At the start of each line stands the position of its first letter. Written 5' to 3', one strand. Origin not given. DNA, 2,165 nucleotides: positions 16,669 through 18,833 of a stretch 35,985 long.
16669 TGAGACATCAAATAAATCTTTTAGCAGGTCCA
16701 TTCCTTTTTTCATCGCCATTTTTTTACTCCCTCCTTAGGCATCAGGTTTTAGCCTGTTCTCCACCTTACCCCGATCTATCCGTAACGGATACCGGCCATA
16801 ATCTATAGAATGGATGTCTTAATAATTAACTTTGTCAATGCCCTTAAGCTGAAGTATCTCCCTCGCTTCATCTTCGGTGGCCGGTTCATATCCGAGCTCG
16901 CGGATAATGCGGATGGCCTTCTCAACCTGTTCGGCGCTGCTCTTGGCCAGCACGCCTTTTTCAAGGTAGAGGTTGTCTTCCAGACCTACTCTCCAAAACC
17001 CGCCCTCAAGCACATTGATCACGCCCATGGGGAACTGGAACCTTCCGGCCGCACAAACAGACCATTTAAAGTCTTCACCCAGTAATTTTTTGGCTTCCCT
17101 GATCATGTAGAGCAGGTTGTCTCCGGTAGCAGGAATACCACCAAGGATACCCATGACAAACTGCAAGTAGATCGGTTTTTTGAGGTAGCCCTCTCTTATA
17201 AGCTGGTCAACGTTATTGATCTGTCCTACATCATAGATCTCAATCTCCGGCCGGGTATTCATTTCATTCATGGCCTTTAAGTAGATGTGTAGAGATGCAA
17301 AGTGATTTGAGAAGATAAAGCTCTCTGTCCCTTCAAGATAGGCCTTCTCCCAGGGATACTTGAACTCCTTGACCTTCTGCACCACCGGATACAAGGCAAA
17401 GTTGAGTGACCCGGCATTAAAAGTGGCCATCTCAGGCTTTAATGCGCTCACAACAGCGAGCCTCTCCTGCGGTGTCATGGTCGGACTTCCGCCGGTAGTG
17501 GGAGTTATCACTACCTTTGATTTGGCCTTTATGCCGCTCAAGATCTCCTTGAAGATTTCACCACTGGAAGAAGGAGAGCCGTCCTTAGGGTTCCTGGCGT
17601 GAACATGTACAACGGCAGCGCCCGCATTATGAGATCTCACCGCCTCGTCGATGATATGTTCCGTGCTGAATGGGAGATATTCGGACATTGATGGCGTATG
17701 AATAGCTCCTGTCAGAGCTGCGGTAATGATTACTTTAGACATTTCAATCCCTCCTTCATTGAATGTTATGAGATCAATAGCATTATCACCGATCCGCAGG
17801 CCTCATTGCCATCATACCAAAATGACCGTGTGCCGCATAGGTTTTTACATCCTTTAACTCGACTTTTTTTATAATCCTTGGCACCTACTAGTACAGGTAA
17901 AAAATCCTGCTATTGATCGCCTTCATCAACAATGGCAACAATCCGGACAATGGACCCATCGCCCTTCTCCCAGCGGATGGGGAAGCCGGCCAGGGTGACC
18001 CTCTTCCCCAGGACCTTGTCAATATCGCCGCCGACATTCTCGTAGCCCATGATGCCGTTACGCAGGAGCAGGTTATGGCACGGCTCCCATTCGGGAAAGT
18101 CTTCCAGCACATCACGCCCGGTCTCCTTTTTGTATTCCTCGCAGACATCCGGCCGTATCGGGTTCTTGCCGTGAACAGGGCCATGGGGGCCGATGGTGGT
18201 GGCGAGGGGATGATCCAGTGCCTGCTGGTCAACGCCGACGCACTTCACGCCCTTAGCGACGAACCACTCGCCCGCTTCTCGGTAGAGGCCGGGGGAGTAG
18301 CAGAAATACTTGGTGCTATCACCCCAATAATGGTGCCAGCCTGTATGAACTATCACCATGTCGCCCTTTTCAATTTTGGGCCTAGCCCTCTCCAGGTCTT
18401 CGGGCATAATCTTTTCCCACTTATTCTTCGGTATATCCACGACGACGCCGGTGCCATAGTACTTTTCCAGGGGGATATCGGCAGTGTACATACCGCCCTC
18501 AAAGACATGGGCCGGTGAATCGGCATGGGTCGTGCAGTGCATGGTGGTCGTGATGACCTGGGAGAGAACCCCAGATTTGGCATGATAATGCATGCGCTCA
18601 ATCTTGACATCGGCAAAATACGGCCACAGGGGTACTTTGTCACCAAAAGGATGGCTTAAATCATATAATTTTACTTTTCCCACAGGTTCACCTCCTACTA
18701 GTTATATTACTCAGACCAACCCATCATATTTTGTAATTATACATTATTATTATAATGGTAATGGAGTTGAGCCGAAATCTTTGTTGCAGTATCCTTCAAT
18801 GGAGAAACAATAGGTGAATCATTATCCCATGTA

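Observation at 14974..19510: Complete four-family gene set matching the anaerobic phloroglucinol ring-cleavage pathway, led by an IclR regulator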

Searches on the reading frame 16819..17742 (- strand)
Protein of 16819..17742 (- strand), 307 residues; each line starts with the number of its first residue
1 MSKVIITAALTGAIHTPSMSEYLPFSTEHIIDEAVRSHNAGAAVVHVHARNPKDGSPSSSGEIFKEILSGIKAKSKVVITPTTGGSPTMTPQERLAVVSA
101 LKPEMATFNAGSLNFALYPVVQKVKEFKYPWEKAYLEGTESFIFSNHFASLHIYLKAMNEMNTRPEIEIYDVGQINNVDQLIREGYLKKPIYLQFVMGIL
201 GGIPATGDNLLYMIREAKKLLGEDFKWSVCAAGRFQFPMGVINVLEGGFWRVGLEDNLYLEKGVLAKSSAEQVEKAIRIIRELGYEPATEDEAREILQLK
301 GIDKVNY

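Call 4: search_protein_families(library=pfam, proteins=[window:16819-17742:-])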
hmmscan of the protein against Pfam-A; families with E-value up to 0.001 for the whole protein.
window:16819-17742:- (307 aa): 1 family
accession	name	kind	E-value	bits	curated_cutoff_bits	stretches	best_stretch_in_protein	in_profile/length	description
PF05853.18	BKACE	-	8.1e-100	334.1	24.8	1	3-299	1-274/274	beta-keto acid cleavage enzyme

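Call 5: search_protein_families(library=ncbifam, proteins=[window:16819-17742:-])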
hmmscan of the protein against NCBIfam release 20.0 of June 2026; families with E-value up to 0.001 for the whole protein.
window:16819-17742:- (307 aa): 4 families
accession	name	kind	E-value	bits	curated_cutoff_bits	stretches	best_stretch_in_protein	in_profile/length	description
NF053538.1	DixhxACActTsKce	equivalog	4.5e-121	403.6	430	1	2-307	5-310/310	3,5-dioxohexanoate:acetyl-CoA acetone transferase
NF052387.1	Lys_ferment_KCE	equivalog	9.9e-79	264.5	382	2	143-299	115-267/267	3-keto-5-aminohexanoate cleavage enzyme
NF052389.1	Lys_KAL_CLE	exception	2.3e-62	211.2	725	2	144-300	285-437/440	bifunctional 3-aminobutyryl-CoA ammonia lyase/3-keto-5-aminohexanoate cleavage enzyme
NF053568.1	3OXCoAcCUPNH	equivalog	6.4e-54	183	350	2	143-300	117-273/274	3-oxoadipate:acetyl-CoA acetyltransferase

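Call 16: search_solved_structures(query=window:16819-17742:-, max_evalue=0.001, show_alignments=2)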
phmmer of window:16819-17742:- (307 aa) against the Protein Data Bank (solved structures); distinct sequences matched with E-value up to 0.001: 14.
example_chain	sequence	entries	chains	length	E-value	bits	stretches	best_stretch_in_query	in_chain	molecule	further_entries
3lot_A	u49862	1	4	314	7.6e-105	353.6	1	4-307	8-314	uncharacterized protein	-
8rio_A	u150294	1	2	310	5.4e-81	275.3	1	2-307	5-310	3-keto-5-aminohexanoate cleavage protein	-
8rip_A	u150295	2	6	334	7.2e-81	274.9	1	2-307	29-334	3-keto-5-aminohexanoate cleavage protein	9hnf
3e02_A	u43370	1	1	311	6.4e-80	271.8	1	2-305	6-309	uncharacterized protein DUF849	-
3e49_A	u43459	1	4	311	2.4e-78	266.6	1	3-307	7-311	uncharacterized protein DUF849 with a TIM barrel fold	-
2y7d_A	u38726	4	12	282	1.1e-49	172.5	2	143-299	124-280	3-KETO-5-AMINOHEXANOATE CLEAVAGE ENZYME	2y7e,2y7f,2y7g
3c6c_A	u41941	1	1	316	9.2e-38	133.4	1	3-299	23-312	3-keto-5-aminohexanoate cleavage enzyme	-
9zsc_A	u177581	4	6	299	1.9e-36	129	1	3-299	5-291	3-keto-5-aminohexanoate cleavage protein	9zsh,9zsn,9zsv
3no5_A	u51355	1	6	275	1.8e-32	116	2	158-299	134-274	Uncharacterized protein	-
3fa5_A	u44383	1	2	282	3e-29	105.5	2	158-300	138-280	protein of unknown function (DUF849)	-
3chv_A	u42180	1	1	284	4.4e-27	98.3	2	158-300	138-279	Prokaryotic domain of unknown function (DUF849) with a TIM barrel fold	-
5zmu_A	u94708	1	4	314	1.1e-24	90.5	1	20-299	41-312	Cis-epoxysuccinate hydrolase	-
5zmy_A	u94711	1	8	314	2.8e-24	89.1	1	20-299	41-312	Cis-epoxysuccinate hydrolase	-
4nna_A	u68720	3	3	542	7.6e-07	31.9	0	18-54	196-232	OBCA, Oxalate Biosynthetic Component A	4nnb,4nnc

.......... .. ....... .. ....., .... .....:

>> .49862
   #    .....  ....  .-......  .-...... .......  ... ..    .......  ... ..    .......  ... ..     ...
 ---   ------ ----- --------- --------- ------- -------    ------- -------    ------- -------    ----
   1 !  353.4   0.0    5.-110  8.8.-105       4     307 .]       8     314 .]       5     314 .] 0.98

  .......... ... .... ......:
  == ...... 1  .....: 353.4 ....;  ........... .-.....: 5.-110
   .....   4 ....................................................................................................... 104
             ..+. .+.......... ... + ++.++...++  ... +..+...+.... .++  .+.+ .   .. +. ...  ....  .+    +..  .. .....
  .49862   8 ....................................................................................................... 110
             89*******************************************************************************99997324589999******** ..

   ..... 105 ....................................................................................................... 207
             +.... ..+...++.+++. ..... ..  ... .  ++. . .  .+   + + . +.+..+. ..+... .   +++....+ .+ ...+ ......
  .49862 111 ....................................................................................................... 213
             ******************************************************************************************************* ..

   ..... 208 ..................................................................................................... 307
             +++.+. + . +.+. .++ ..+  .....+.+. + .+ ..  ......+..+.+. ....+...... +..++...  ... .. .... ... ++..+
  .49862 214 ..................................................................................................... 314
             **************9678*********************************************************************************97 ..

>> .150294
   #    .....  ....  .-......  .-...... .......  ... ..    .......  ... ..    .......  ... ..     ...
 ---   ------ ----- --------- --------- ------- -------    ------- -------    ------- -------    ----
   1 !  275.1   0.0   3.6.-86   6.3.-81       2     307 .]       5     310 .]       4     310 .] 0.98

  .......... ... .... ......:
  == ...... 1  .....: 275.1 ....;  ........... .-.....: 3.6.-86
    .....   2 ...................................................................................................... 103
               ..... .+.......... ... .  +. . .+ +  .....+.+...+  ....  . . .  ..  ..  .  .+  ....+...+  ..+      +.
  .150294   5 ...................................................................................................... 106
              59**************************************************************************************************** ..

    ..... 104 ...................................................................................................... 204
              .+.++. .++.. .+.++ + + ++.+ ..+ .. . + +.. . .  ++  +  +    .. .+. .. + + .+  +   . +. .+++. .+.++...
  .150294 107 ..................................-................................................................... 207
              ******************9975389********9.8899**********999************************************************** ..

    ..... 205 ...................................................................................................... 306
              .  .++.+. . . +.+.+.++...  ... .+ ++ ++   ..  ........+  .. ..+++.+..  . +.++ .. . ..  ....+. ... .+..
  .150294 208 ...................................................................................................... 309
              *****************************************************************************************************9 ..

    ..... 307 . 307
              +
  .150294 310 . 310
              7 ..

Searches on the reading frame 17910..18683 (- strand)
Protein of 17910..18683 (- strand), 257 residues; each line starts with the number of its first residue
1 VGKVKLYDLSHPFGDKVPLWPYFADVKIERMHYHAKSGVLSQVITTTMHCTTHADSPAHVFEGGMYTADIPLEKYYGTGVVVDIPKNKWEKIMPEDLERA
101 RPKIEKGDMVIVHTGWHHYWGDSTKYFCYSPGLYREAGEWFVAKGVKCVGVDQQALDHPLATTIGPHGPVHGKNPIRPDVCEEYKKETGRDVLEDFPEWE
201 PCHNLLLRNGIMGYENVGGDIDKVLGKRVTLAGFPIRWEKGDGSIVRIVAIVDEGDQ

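Call 4: search_protein_families(library=pfam, proteins=[window:17910-18683:-])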
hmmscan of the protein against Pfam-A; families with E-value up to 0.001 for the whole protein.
window:17910-18683:- (257 aa): 1 family
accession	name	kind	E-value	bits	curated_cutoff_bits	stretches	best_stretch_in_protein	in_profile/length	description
PF04199.19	Cyclase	-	2.9e-35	122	23.1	1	7-158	1-142/142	Putative cyclase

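Call 5: search_protein_families(library=ncbifam, proteins=[window:17910-18683:-])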
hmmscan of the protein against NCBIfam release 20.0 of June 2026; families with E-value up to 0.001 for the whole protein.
window:17910-18683:- (257 aa): 1 family
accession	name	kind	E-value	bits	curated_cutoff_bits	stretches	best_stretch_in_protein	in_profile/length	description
TIGR03035.1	trp_arylform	equivalog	9.2e-17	61.7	223.05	1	6-167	2-158/206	arylformamidase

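Call 15: search_solved_structures(query=window:17910-18683:-, max_evalue=0.001, show_alignments=2)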
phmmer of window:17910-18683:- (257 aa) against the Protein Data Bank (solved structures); distinct sequences matched with E-value up to 0.001: 10.
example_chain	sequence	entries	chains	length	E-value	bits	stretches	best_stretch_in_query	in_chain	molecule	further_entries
4cz1_A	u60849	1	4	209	2e-09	40.4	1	5-157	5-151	KYNURENINE FORMAMIDASE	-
4co9_A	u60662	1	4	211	2.1e-09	40.4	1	5-157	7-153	KYNURENINE FORMAMIDASE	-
4cog_A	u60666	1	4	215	1.3e-08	37.8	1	6-171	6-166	KYNURENINE FORMAMIDASE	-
2b0a_A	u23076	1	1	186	2.3e-06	30.4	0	40-153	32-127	Hypothetical protein MJ0783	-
1r61_A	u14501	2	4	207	2.9e-06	30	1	4-157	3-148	metal-dependent hydrolase | Hydrolase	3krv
5nmp_A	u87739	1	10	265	2e-05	27.3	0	25-152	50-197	Isatin hydrolase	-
4j0n_A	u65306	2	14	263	2.3e-05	27.1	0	201-253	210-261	Isatin hydrolase B | Putative uncharacterized protein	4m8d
8hmo_A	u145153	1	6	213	3.2e-05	26.6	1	5-157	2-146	Metal-dependent hydrolase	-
8f9x_A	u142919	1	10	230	6.6e-05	25.6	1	7-163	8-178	Cyclase family protein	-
4cob_A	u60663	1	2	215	0.00055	22.6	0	4-170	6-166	KYNURENINE FORMAMIDASE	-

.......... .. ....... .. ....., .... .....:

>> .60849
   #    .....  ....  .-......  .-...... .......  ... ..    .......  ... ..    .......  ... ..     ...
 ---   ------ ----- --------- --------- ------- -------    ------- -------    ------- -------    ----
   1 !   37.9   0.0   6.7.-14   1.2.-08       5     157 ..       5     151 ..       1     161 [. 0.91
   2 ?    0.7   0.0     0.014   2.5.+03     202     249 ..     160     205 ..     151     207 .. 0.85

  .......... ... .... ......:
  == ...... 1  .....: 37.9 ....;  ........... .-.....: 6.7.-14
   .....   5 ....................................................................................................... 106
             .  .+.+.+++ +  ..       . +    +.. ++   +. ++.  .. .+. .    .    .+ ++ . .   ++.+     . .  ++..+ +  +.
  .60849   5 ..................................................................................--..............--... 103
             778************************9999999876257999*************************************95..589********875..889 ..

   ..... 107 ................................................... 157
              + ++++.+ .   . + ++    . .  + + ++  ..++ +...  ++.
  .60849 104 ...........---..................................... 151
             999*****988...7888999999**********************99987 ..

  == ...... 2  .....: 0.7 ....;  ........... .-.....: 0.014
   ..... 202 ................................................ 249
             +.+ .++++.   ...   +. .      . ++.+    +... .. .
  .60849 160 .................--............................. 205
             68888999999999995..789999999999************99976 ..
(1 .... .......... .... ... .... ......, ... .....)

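Call 17: find_homologous_proteins(query=window:17910-18683:-, max_evalue=1e-10)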
Query window:17910-18683:- (257 aa): 993 proteins with E <= 1e-10 among 1217 candidates; the best 120 are listed.
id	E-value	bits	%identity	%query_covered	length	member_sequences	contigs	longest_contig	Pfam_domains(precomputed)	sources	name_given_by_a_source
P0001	8.8e-150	516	85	99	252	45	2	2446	PF04199.20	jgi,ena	jgi:kynurenine formamidase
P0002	1.5e-149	515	84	100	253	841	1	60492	PF04199.20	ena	-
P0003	8.2e-148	509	83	100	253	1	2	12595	PF04199.20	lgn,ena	-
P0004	1.4e-147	509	83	100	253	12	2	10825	PF04199.20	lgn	-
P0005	2.0e-147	508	84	100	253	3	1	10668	PF04199.20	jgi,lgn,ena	-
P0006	2.5e-147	508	84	100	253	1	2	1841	PF04199.20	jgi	jgi:kynurenine formamidase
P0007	4.5e-147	507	83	100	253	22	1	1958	PF04199.20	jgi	-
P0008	9.7e-147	506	83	100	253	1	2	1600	PF04199.20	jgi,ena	-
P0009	3.7e-146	504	82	100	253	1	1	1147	PF04199.20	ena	-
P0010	4.0e-146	504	83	100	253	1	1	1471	PF04199.20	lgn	-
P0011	8.8e-146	503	82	100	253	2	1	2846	PF04199.20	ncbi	-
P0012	9.9e-146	503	80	100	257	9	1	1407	PF04199.20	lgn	-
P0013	1.4e-145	502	82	100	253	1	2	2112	PF04199.20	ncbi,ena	-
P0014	1.4e-145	502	82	100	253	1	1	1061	PF04199.20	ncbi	-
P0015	3.9e-145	501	82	100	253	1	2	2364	PF04199.20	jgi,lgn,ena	jgi:kynurenine formamidase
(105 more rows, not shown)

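Call 27: find_related_loci(query=A1, collection=genome_contigs, flank=10000)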
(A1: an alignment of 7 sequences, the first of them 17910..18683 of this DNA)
Query A1 (257 aa) in genome_contigs; peptide patterns used: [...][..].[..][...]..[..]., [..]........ (x = any residue, [..] = any of these).
599 stretches matched a pattern (row limit reached: there are more); 525 encode a relative of the query (tblastn E <= 1e-3); the best 80 are kept; 80 distinct loci.
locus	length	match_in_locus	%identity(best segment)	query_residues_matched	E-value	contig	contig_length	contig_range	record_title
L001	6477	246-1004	87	1-257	3e-154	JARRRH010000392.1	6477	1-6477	MAG: Deltaproteobacteria bacterium isolate Spart_223_MAG scaffold_30332, whole genome shotgun sequence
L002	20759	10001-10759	87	1-257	7e-153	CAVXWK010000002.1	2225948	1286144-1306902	MAG: uncultured delta proteobacterium isolate MFD04492.bin.2.7 genome assembly, contig: contig_9170, whole genome shotgu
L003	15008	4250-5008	86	1-257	9e-153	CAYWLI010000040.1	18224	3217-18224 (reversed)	MAG TPA_asm: uncultured Thermodesulfobacteriota bacterium isolate binchicken_co163_443 genome assembly, contig: NODE_456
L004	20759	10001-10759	86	1-257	2e-152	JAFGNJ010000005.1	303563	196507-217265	MAG: Deltaproteobacteria bacterium isolate Zod_Metabat.542 k87_2189062, whole genome shotgun sequence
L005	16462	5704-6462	86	1-257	6e-152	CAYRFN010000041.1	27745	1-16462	MAG TPA_asm: uncultured Desulfobacteraceae bacterium isolate SRP323688_co1_105 genome assembly, contig: NODE_3008_length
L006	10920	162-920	86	1-257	6e-151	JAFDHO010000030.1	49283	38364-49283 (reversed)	MAG: Deltaproteobacteria bacterium isolate Meg22_1214_Bin_272 Meg22_1214_Bin_272_scaffold_3991, whole genome shotgun seq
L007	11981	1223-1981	85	1-257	1e-150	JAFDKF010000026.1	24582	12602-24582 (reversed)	MAG: Deltaproteobacteria bacterium isolate Meg22_46_Bin_1 Meg22_46_Bin_1_scaffold_2902, whole genome shotgun sequence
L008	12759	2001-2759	86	1-257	2e-150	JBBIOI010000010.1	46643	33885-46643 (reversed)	MAG: Deltaproteobacteria bacterium isolate TCS170221_bin_276 NODE_559_length_46643_cov_3.87873, whole genome shotgun seq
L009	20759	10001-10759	85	1-257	4e-148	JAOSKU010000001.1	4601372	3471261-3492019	MAG: Thermoleophilia bacterium isolate FR_37 FR-Thermoleophilia-1_s1, whole genome shotgun sequence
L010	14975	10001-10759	83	1-257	2e-147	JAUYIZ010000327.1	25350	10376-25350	MAG: Desulfobacterales bacterium isolate C24_metabat.bin.116_sub C24_k141_954847, whole genome shotgun sequence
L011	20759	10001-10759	83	1-257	2e-146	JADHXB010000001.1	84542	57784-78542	MAG: Dehalococcoidia bacterium isolate BS750m-G42 BS-750m-C113, whole genome shotgun sequence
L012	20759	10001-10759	80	1-257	6e-142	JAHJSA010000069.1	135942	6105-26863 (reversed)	MAG: Actinomycetota bacterium isolate OS_PC_MetaG.mb.176 OS_PC_MetaG.mb.176_k141_587026, whole genome shotgun sequence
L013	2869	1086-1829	81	3-254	5e-148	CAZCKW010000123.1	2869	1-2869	MAG TPA_asm: uncultured Dehalococcoidales bacterium isolate SRP178699_co2_22 genome assembly, contig: NODE_51267_length_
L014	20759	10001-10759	81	1-257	4e-141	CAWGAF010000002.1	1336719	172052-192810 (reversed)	MAG: uncultured Chloroflexia bacterium isolate MFD04408.bin.2.19 genome assembly, contig: contig_36051, whole genome sho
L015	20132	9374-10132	81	1-257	2e-140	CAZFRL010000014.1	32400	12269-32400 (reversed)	MAG TPA_asm: uncultured Dehalococcoidales bacterium isolate binchicken_co100_466 genome assembly, contig: NODE_2021_leng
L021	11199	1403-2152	78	1-254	6e-135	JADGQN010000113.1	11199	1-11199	MAG: Syntrophobacterales bacterium isolate Chersky.21_67 contig-100_2716, whole genome shotgun sequence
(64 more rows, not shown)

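Call 71: search_protein_families(library=pfam, proteins=[L005:266-1282:+, L005:1295-2320:+, L005:2384-3415:+, L005:3556-5481:+, L010:8618-9814:+, L010:13806-14834:+, L021:57-1049:+, L021:6575-7243:+], max_evalue=0.00001)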
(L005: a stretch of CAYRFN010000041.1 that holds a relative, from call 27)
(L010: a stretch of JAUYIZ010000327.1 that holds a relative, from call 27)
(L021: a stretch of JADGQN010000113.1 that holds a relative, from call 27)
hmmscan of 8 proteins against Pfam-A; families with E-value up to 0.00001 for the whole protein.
L005:266-1282:+ (338 aa): 1 family
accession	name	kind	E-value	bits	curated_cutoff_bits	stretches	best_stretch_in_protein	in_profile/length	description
PF04909.20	Amidohydro_2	-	2.4e-44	152.7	26.4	1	62-334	22-286/289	Amidohydrolase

L005:1295-2320:+ (341 aa): 1 family
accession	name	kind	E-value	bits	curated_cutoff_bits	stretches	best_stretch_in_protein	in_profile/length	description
PF04909.20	Amidohydro_2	-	2.2e-39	136.4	26.4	1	68-334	28-283/289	Amidohydrolase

L005:2384-3415:+ (343 aa): 3 families
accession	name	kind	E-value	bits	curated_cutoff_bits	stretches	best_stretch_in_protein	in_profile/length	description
PF16868.10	NMT1_3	-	8.8e-30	104.7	27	1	48-325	14-289/289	NMT1-like family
PF09084.16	NMT1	-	8.6e-07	29.5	20.5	1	128-199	75-144/216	NMT1/THI5 like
PF12974.12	Phosphonate-bd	-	1.3e-06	28.4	27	1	59-199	27-160/242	ABC transporter, phosphonate, periplasmic substrate-binding protein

L005:3556-5481:+ (641 aa): 1 family
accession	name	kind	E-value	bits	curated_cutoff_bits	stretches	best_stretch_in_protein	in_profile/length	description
PF06808.19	DctM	-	6.6e-80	269.4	23.8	1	126-555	3-405/413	Tripartite ATP-independent periplasmic transporter, DctM component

L010:8618-9814:+ (398 aa): 1 family
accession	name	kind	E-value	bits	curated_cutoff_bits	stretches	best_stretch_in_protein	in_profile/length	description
PF00266.25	Aminotran_5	-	1.6e-25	90.3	21.5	1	45-343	36-338/371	Aminotransferase class-V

L010:13806-14834:+ (342 aa): 1 family
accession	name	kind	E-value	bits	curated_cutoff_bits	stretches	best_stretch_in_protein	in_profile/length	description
PF04909.20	Amidohydro_2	-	9.9e-42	144.1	26.4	1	62-336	21-285/289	Amidohydrolase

L021:57-1049:+ (330 aa): 1 family
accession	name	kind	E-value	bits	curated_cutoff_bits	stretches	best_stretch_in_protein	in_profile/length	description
PF04909.20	Amidohydro_2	-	1.3e-42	147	26.4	1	75-330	46-289/289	Amidohydrolase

L021:6575-7243:+ (222 aa): 2 families
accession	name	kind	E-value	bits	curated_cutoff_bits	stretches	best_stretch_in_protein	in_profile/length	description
PF03358.20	FMN_red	-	2.5e-19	69.8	24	1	6-112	1-98/152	NADPH-dependent FMN reductase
PF02525.22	Flavodoxin_2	-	2.9e-09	37.4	27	1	6-164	1-162/198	Flavodoxin-like fold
